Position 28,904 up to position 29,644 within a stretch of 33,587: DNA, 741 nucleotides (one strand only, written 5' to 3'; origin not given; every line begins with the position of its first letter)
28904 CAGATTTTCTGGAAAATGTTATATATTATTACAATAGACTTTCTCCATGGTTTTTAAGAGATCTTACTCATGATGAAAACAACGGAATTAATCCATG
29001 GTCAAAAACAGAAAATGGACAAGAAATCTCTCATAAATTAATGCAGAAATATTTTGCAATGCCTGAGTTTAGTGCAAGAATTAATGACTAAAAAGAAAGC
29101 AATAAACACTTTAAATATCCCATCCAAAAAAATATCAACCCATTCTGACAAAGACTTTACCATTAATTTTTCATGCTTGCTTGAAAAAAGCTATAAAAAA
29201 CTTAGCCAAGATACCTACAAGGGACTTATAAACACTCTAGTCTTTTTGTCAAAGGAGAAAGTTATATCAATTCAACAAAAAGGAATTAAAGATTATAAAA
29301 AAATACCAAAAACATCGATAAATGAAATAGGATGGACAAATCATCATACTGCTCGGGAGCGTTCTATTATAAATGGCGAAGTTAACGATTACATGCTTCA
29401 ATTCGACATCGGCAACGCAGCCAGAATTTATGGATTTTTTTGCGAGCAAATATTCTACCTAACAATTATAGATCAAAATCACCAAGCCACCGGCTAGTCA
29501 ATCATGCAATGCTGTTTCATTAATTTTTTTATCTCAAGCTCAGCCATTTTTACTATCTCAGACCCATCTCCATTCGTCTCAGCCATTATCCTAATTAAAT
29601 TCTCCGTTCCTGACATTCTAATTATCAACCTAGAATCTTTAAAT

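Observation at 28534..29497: Panacea (DUF4065/SocA-like) antitoxin-type gene paired with an overlapping, unclassifiable 137-aa partner: a candidate new toxin-antitoxin pair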

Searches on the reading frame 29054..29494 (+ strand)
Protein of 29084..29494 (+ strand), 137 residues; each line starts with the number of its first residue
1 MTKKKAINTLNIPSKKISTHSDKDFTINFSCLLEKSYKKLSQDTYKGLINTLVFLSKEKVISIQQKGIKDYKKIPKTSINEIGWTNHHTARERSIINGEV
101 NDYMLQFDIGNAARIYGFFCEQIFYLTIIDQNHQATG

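Call 3: search_protein_families(library=pfam, proteins=[window:29084-29494:+, window:29054-29494:+], max_evalue=1)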
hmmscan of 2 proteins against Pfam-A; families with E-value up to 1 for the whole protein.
window:29084-29494:+ (137 aa): 3 families
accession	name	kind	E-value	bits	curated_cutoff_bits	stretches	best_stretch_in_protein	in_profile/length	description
PF14886.12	FAM183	-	0.014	16.5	28.9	1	28-91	27-87/107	FAM183A and FAM183B related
PF14945.12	LLC1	-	0.046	14.8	27.3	1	21-88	26-90/119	Normal lung function maintenance, Low in Lung Cancer 1 protein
PF08597.15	eIF3_subunit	-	0.18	12.1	28.9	1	15-104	161-250/250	Translation initiation factor eIF3 subunit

window:29054-29494:+ (147 aa): 3 families
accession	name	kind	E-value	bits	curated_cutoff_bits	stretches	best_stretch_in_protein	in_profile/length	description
PF14886.12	FAM183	-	0.015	16.4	28.9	1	38-101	27-87/107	FAM183A and FAM183B related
PF14945.12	LLC1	-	0.051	14.6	27.3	1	31-98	26-90/119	Normal lung function maintenance, Low in Lung Cancer 1 protein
PF08597.15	eIF3_subunit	-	0.43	10.9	28.9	1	25-114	161-250/250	Translation initiation factor eIF3 subunit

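Call 4: search_protein_families(library=ncbifam, proteins=[window:29084-29494:+], max_evalue=1)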
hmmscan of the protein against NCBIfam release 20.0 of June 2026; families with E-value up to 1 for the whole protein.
window:29084-29494:+ (137 aa): 1 family
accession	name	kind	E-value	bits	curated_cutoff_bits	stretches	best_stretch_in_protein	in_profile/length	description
NF046006.1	MAG6450_fam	subfamily_domain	1.3e-05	25.7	40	1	77-135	41-101/103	MAG6450 family protein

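Call 5: search_protein_families(library=padloc, proteins=[window:29084-29494:+], max_evalue=1)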
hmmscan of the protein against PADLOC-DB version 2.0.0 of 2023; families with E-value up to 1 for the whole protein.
window:29084-29494:+ (137 aa): 1 family
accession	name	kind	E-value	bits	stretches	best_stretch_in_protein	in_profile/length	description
PDLC03891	NsnC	-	5.3e-05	20.9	1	5-135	160-280/284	-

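Call 6: find_homologous_proteins(query=window:29084-29494:+, max_evalue=0.01)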
Query window:29084-29494:+ (137 aa): 2 proteins with E <= 0.01 among 6 candidates.
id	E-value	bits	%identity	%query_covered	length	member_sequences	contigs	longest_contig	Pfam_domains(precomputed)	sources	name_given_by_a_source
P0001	1.8e-82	292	96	100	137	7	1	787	-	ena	-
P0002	2.5e-44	168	94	61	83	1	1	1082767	-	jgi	jgi:hypothetical protein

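Call 7: search_solved_structures(query=window:29084-29494:+, max_evalue=10)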
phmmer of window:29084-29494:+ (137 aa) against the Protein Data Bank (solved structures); distinct sequences matched with E-value up to 10: 1.
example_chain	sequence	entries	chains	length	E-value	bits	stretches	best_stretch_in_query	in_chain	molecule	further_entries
6v2t_A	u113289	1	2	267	0.26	14.8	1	38-107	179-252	dTDP-4-amino-4,6-dideoxyglucose formyltransferase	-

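Call 8: search_protein_families(library=phrogs, proteins=[window:29084-29494:+], max_evalue=1)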
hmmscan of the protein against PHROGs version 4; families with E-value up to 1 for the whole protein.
window:29084-29494:+ (137 aa): 2 families
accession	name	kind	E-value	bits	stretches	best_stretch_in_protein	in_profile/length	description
phrog_8366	-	unknown function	0.0079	17.3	1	13-134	22-136/140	-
phrog_12890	-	unknown function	0.012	16.5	1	5-66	9-70/150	-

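Call 12: find_encoding_contigs(protein=P0002, flank=8000, max_places=4)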
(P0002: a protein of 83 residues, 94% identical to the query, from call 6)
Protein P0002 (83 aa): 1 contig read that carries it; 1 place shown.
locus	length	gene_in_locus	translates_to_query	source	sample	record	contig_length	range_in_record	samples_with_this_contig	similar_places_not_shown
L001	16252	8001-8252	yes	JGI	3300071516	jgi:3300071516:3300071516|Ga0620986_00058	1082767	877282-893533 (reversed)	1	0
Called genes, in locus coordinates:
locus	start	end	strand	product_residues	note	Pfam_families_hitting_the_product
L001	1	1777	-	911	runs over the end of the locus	PF05088:Bac_GDH_CD, PF21074:GDH_C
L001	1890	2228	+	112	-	PF00829:Ribosomal_L21p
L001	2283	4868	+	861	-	PF02861:Clp_N, PF23569:NBD_SMAX1, PF00004:AAA, PF17871:AAA_lid_9, PF00004:AAA, PF07724:AAA_2, PF07728:AAA_5, PF10431:ClpB_D2-small, +5 more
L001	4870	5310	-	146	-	PF05164:ZapA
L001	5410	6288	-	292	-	PF00763:THF_DHG_CYH, PF02882:THF_DHG_CYH_C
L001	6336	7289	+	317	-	PF01380:SIS, PF00571:CBS (weak)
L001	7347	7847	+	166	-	PF13274:SocA_Panacea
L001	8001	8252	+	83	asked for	-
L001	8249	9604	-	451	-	PF02878:PGM_PMM_I, PF02879:PGM_PMM_II, PF02880:PGM_PMM_III, PF00408:PGM_PMM_IV (weak)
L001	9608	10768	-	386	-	PF01098:FTSW_RODA_SPOVE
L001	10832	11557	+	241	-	PF20772:TACO1_YebC_N, PF01709:Transcrip_reg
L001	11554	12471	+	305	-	PF06472:ABC_membrane_2, PF05992:SbmA_BacA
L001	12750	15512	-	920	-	PF16078:2-oxogl_dehyd_N, PF00676:E1_dh, PF02779:Transket_pyr, PF16870:OxoGdeHyase_C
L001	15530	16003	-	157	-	-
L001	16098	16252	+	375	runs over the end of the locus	-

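Call 13: find_encoding_contigs(protein=P0001, flank=5000, max_places=6)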
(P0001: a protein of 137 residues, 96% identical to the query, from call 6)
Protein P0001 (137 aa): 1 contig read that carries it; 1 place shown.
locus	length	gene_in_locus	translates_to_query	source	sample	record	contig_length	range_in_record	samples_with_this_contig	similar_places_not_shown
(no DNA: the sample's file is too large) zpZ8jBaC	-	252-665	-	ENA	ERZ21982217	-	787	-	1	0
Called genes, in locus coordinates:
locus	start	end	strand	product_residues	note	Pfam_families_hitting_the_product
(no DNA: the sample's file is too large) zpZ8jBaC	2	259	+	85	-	?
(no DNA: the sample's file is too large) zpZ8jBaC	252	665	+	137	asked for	-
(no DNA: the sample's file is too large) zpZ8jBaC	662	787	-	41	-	?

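Call 20: search_protein_representatives(protein=window:29084-29494:+)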
Query: 137 residues. Proteins with E-value up to 0.001 (for the whole library): 5; up to 1e-10: 1; up to 1e-30: 1. The best 5 are listed.
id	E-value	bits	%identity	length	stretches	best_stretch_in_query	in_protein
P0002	8.0e-45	168.4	94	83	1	55-137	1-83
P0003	9.1e-09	51.8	24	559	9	91-131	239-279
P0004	4.5e-08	49.6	32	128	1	21-137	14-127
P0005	4.7e-07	46.3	31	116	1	25-134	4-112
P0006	3.7e-05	40.2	32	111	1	27-134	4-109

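Call 23: find_encoding_contigs(protein=P0004, flank=5000, max_places=5)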
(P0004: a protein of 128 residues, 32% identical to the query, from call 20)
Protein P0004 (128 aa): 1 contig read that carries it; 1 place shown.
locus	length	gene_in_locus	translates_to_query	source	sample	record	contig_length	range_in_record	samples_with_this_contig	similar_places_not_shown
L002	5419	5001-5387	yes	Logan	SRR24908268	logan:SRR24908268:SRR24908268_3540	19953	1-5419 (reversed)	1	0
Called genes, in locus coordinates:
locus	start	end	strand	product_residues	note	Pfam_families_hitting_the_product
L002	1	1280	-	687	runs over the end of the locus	PF00270:DEAD, PF04851:ResIII, PF00271:Helicase_C, PF22590:Cas3-like_C_2, PF19833:RecG_dom3_C (weak)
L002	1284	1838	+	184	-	-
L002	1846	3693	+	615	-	PF00890:FAD_binding_2 (faint), PF01134:GIDA, PF21680:GIDA_C_1st, PF13932:SAM_GIDA_C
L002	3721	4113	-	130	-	-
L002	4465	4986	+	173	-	PF13274:SocA_Panacea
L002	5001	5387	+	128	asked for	-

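Call 24: find_encoding_contigs(protein=P0005, flank=5000, max_places=5)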
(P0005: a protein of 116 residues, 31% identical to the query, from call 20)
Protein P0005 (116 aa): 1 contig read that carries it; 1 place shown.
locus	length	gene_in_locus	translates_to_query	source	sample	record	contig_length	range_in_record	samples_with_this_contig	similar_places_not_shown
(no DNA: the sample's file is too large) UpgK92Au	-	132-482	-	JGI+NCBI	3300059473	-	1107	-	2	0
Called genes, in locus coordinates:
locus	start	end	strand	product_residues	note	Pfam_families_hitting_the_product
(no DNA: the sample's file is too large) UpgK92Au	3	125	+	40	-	?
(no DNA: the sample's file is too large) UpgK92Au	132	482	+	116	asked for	-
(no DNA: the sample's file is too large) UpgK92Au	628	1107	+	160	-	?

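Call 25: find_encoding_contigs(protein=P0006, flank=5000, max_places=5)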
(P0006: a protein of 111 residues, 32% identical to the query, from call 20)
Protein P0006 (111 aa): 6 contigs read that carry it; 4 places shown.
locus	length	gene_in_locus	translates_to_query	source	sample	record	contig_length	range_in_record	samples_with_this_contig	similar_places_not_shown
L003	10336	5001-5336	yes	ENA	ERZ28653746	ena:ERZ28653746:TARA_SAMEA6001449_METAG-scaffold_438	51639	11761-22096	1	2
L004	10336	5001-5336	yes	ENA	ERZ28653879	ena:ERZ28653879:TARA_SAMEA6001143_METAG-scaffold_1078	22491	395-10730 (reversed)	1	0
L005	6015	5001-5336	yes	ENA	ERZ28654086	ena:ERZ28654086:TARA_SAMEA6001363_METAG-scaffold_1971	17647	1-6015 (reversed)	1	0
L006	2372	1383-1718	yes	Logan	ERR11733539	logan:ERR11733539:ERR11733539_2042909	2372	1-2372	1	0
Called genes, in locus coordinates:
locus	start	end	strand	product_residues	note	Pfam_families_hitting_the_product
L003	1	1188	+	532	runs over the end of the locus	PF23899:SU10_portal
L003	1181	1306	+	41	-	-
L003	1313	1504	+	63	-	-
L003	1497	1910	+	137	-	-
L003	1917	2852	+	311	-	-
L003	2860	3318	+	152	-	-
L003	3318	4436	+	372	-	-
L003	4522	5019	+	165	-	PF13274:SocA_Panacea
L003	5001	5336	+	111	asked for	-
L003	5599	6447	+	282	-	-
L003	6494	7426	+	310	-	-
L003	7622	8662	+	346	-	PF24175:SU10_adaptor (faint)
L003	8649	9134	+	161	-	-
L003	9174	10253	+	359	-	PF01734:Patatin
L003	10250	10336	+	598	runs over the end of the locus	-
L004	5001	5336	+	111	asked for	-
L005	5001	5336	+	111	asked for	-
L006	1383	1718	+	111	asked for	-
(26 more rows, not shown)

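Call 26: find_homologous_proteins(query=A2, max_evalue=0.01)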
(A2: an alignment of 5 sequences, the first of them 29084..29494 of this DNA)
Query A2 (5 sequences) (137 aa, profile of the alignment): 11 proteins with E <= 0.01 among 768 candidates.
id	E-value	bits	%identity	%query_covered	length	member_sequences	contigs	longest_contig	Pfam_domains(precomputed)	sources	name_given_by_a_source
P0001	5.5e-58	213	96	100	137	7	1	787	-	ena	-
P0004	1.6e-53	198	31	85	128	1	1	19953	-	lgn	-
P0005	3.5e-47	178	31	80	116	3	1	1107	-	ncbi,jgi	jgi:hypothetical protein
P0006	6.2e-41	157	34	80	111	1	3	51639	-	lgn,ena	-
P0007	7.2e-36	141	31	80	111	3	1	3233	-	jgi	jgi:hypothetical protein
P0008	8.3e-35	138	32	80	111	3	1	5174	-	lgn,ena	-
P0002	1.3e-34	137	94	61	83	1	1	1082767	-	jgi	jgi:hypothetical protein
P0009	3.0e-31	126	32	80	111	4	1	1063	-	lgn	-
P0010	5.8e-26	109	26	64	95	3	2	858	-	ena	-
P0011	7.6e-26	109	29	80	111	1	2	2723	-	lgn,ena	-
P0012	7.0e-25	105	28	80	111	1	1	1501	-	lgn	-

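Call 29: search_solved_structures(query=A3, max_evalue=10, show_alignments=2)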
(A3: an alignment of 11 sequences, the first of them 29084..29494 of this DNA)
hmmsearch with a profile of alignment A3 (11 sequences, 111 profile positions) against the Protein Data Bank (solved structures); distinct sequences matched with E-value up to 10: 0.

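Call 35: predict_structure(alignment_id=A3)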
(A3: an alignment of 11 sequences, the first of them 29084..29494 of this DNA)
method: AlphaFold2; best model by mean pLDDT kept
length: 137 residues; sequences in the alignment: 11
mean_pLDDT: 81.0   pTM: 0.75
mean pLDDT of the five models: 81.0, 79.7, 78.4, 78.4, 72.8
residues with pLDDT >= 90: 62; 70-90: 50; 50-70: 7; < 50: 18
segments of 3 or more residues with pLDDT < 50: 1-18
pLDDT, mean of each block of 10 residues (from residue 1): 38 43 83 90 90 87 74 91 94 89 91 91 93 80
secondary structure, 60 per line:
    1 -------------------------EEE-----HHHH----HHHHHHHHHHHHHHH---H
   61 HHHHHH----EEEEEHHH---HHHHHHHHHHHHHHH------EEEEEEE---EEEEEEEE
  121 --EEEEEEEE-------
elements in order: E26-28 H34-37 H42-56 H60-66 E71-75 H82-96 E103-109 E113-120 E123-130

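Call 37: fold_search(model_id=the predicted structure, library=pdb)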
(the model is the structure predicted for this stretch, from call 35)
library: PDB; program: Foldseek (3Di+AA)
matches with E <= 10: 219; with E <= 0.001: 0
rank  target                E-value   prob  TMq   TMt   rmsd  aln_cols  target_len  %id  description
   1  1wmi_A                7.7e-03  0.99  0.43  0.61   4.9       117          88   10  Crystal structure of archaeal RelE-RelB complex from Pyrococcus horikoshii OT3 (released 2005-03-15)
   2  9lew_B                5.4e-02  0.92  0.41  0.57   4.6       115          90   11  The crystal structure of DinJ-YafQ complex from Vibrio cholerae (released 2025-07-30)
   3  2khe_MODEL_1_A        6.5e-02  0.95  0.46  0.65   4.6       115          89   11  Solution Structure of the Bacterial Toxin Rele from Thermus Thermophilus HB8 (released 2010-03-31)
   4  7v5y_E                7.4e-02  0.92  0.43  0.63   4.9       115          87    8  Crystal structure of hexameric complex of Sa2YoeB-Sa2YefM toxin-antitoxin from Staphylococcus aureus (released 2021-12-15)
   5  4mcx_D                8.4e-02  0.69  0.36  0.49   6.1       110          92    9  P. vulgaris HIGBA structure, crystal form 2 (released 2013-12-11)
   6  4fxe_E                1.1e-01  0.41  0.31  0.46   9.2       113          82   11  Crystal structure of the intact E. coli RelBE toxin-antitoxin complex (released 2012-08-29)
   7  7v6w_F                1.2e-01  0.91  0.44  0.64   4.8       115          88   10  Crystal structure of heterohexameric Sa2YoeB-Sa2YefM complex bound to 26bp-DNA (released 2021-12-15)
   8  3g5o_B                1.2e-01  0.94  0.45  0.70   3.8       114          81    9  The crystal structure of the toxin-antitoxin complex RelBE2 (Rv2865-2866) from Mycobacterium tuberculosis (released 2009-04-14)
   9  7xbj_A                1.2e-01  0.84  0.42  0.22   5.1       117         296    8  Txp40, an insecticidal toxin protein from Xenorhabdus nematophila (released 2023-03-29)
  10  9w3a_C                1.5e-01  0.44  0.34  0.40   7.3       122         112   12  Crystal structure of PfiAT toxin-antitoxin complex (released 2026-02-11)
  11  7v6w_E                1.7e-01  0.72  0.40  0.56   4.6       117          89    7  Crystal structure of heterohexameric Sa2YoeB-Sa2YefM complex bound to 26bp-DNA (released 2021-12-15)
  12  5ja9_C                1.7e-01  0.57  0.32  0.41   5.5       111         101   14  Crystal structure of the HigB2 toxin in complex with Nb6 (released 2017-04-05)
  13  9w3a_A                1.7e-01  0.57  0.40  0.46   6.3       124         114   14  Crystal structure of PfiAT toxin-antitoxin complex (released 2026-02-11)
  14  5ycl_B                1.8e-01  0.84  0.43  0.58   4.6       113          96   12  Crystal structure of HigBA complex from Shigella flexneri (released 2018-09-19)
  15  4mmg_A                2.0e-01  0.60  0.38  0.51   4.9       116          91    9  crystal structure of YafQ mutant H87Q from E.coli (released 2014-06-25)
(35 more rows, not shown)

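Call 39: search_protein_families(library=padloc, alignment_id=A3, max_evalue=1)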
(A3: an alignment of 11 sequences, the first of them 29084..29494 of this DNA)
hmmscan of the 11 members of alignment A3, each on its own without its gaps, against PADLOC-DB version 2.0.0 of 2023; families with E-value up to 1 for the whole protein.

A. member 1, window:29084-29494:+ (137 aa): 1 family
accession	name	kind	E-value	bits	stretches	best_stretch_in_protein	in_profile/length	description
PDLC03891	NsnC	-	5.3e-05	20.9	1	5-135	160-280/284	-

B. families by the number of members that match (of 11 scanned): 3 families
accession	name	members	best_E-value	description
PDLC03891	NsnC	11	2.5e-08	-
PDLC02046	Cas7d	1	0.017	-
PDLC04077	SIR2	1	0.017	-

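Call 40: search_protein_families(library=ncbifam, alignment_id=A3, max_evalue=1)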
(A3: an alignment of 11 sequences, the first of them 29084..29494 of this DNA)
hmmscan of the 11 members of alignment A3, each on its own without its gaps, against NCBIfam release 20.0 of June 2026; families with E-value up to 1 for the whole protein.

A. member 1, window:29084-29494:+ (137 aa): 1 family
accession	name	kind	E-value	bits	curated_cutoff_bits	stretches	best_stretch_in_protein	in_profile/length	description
NF046006.1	MAG6450_fam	subfamily_domain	1.3e-05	25.7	40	1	77-135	41-101/103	MAG6450 family protein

B. families by the number of members that match (of 11 scanned): 6 families
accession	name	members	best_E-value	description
NF046006.1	MAG6450_fam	11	3.7e-08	MAG6450 family protein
NF011760.0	PRK15213.1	1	0.015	PefC/AfrB family outer membrane usher protein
TIGR01675.1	plant-AP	1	0.021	plant acid phosphatase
NF042926.1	capsid_Caudo_1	1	0.028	major capsid protein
NF007333.0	PRK09822.1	1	0.055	3-deoxy-D-manno-oct-2-ulosonate III transferase WaaZ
TIGR00106.1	TIGR00106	1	0.11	MTH1187 family thiamine-binding protein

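Call 41: search_protein_families(library=pfam, alignment_id=A3, max_evalue=10)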
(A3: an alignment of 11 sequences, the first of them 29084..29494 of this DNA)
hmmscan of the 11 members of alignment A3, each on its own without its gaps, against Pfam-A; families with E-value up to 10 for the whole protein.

A. member 1, window:29084-29494:+ (137 aa): 3 families
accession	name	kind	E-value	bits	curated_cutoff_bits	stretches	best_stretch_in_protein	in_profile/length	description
PF14886.12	FAM183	-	0.014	16.5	28.9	1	28-91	27-87/107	FAM183A and FAM183B related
PF14945.12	LLC1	-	0.046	14.8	27.3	1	21-88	26-90/119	Normal lung function maintenance, Low in Lung Cancer 1 protein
PF08597.15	eIF3_subunit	-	0.18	12.1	28.9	1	15-104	161-250/250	Translation initiation factor eIF3 subunit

B. families by the number of members that match (of 11 scanned): 10 families
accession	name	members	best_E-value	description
PF14886.12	FAM183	2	0.014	FAM183A and FAM183B related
PF18309.7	PAZ_3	2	0.033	Argonaute PAZ domain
PF14945.12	LLC1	2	0.044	Normal lung function maintenance, Low in Lung Cancer 1 protein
PF25020.1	TTR_TEN1-4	2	0.055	Teneurin TTR-like domain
PF08597.15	eIF3_subunit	2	0.18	Translation initiation factor eIF3 subunit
PF23007.1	DnaA_N-like_STI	1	0.02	STICHEL, DnaA_N-like alpha-beta domain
PF11694.13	DUF3290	1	0.05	Protein of unknown function (DUF3290)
PF25056.1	DUF7793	1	0.077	Domain of unknown function (DUF7793)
PF17739.6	DUF5576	1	0.09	Family of unknown function (DUF5576)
PF18284.7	DNA_meth_N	1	0.17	DNA methylase N-terminal domain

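Call 42: find_related_loci(query=A3, collection=genome_contigs, flank=4000)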
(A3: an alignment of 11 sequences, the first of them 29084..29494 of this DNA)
Query A3 (137 aa) in genome_contigs; peptide patterns used: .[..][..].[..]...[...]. (x = any residue, [..] = any of these).
21 stretches matched a pattern, but none encodes a relative of the query by tblastn (E <= 1e-3).

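Call 43: find_related_loci(query=A3, collection=viral_contigs, flank=4000)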
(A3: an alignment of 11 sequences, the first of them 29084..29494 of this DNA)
Query A3 (137 aa) in viral_contigs; peptide patterns used: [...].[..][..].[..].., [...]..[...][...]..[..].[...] (x = any residue, [..] = any of these).
133 stretches matched a pattern, but none encodes a relative of the query by tblastn (E <= 1e-3).

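Call 55: find_encoding_contigs(protein=P0008, flank=4000, max_places=2)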
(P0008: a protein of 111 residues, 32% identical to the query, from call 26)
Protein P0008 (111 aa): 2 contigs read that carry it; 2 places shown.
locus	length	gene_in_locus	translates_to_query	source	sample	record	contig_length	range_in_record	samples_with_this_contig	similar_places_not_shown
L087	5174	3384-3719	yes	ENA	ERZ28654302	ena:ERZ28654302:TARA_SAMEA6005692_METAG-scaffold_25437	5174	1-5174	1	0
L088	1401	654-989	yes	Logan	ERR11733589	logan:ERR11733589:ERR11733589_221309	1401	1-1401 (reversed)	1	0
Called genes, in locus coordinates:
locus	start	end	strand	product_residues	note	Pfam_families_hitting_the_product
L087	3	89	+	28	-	?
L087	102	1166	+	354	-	-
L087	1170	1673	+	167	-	-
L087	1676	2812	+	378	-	-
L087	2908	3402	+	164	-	PF13274:SocA_Panacea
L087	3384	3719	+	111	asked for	-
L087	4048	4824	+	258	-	-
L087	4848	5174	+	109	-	?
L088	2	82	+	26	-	?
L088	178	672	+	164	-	PF13274:SocA_Panacea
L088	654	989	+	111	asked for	-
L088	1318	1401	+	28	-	?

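Call 56: find_encoding_contigs(protein=P0011, flank=4000, max_places=2)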
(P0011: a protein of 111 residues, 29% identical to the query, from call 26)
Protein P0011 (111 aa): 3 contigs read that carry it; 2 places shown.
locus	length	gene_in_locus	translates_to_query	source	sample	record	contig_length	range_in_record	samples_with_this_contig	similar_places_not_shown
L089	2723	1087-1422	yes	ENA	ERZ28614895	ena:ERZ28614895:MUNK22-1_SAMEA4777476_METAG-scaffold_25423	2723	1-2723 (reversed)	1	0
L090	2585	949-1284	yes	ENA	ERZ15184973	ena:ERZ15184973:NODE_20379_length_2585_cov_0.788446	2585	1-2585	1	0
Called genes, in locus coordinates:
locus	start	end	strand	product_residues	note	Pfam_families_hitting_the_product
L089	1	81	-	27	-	?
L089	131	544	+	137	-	-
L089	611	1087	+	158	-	PF13274:SocA_Panacea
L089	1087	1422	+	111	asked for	-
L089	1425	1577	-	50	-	-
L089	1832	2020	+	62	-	-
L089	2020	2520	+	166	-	PF05838:Glyco_hydro_108, PF09374:PG_binding_3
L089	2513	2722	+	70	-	?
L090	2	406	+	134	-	?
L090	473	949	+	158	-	PF13274:SocA_Panacea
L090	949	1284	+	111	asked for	-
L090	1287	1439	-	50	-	-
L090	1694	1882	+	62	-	-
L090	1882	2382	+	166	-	PF05838:Glyco_hydro_108, PF09374:PG_binding_3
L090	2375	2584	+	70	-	?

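Call 57: find_encoding_contigs(protein=P0012, flank=4000, max_places=2)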
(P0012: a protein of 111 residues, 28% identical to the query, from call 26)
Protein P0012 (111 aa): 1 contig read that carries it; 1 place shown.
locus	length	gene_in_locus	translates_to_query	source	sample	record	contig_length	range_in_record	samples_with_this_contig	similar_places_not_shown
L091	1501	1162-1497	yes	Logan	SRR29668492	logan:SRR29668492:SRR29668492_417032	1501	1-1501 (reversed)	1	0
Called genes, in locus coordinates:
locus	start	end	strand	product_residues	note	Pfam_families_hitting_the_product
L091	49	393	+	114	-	PF22381:Staph_reg_Sar_Rot (weak), PF13463:HTH_27 (weak)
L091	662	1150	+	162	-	PF13274:SocA_Panacea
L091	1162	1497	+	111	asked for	-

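Call 59: search_dna_similar(query=window:29084-29494:+, collection=phages, mode=protein, max_evalue=1, max_rows=15)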
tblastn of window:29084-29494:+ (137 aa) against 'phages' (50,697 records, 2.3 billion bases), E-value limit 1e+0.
No match.

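Call 60: search_dna_similar(query=window:29084-29494:+, collection=plasmids, mode=protein, max_evalue=1, max_rows=15)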
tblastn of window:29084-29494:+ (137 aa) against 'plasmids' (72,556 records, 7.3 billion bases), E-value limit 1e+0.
No match.

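Call 81: fold_search(model_id=the predicted structure, library=viral)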
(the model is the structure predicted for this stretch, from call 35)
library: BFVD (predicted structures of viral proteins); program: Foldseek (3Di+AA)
matches with E <= 10: 179; with E <= 0.001: 0
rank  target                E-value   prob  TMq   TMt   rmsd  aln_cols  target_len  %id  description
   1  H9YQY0                3.9e-02  0.99  0.49  0.65   4.1       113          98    9  (no name in the UniProt tables at hand)
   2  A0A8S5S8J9            1.8e-01  0.09  0.21  0.25  16.8       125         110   14  Uncharacterized protein [Siphoviridae sp. ctb3910]
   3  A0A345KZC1            2.9e-01  0.69  0.40  0.43   4.2       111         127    8  (no name in the UniProt tables at hand)
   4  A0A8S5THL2            2.9e-01  0.10  0.21  0.18  14.8       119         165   11  Cytotoxic translational repressor [Myoviridae sp. ctiv53]
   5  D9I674                3.7e-01  0.13  0.28  0.32   7.4       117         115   12  Uncharacterized protein [Acinetobacter phage 133]
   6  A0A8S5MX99            4.0e-01  0.21  0.24  0.26   3.7        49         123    8  RNA polymerase subunit [Siphoviridae sp. ct91l7]
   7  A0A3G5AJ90            4.8e-01  0.06  0.21  0.07  16.7       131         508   10  DUF7275 domain-containing protein [Sylvanvirus sp.]
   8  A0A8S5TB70            5.2e-01  0.23  0.33  0.50   5.6       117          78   14  Uncharacterized protein [Myoviridae sp. ctiX384]
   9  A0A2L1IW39            5.9e-01  0.15  0.20  0.22   9.1        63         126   13  Uncharacterized protein [Streptomyces phage BillNye]
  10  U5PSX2                7.1e-01  0.06  0.16  0.16  13.1       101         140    7  Uncharacterized protein [Bacillus phage Blastoid]
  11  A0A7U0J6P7            7.1e-01  0.04  0.19  0.12  17.9       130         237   14  Uncharacterized protein [Klebsiella phage vB_KpM_FBKp24]
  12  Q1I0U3                9.3e-01  0.09  0.27  0.12  11.4       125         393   11  Putative outer capsid protein VP9 [Micromonas pusilla reovirus (isolate Netherlands/2005)]
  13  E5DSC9                9.9e-01  0.14  0.30  0.32   8.0       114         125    7  Uncharacterized protein [Aeromonas phage 65]
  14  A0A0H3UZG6            1.1e+00  0.09  0.15  0.32   8.1        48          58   10  (no name in the UniProt tables at hand)
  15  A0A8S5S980            1.4e+00  0.11  0.34  0.36   5.5       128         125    7  Uncharacterized protein [Phage sp. ctGns7]
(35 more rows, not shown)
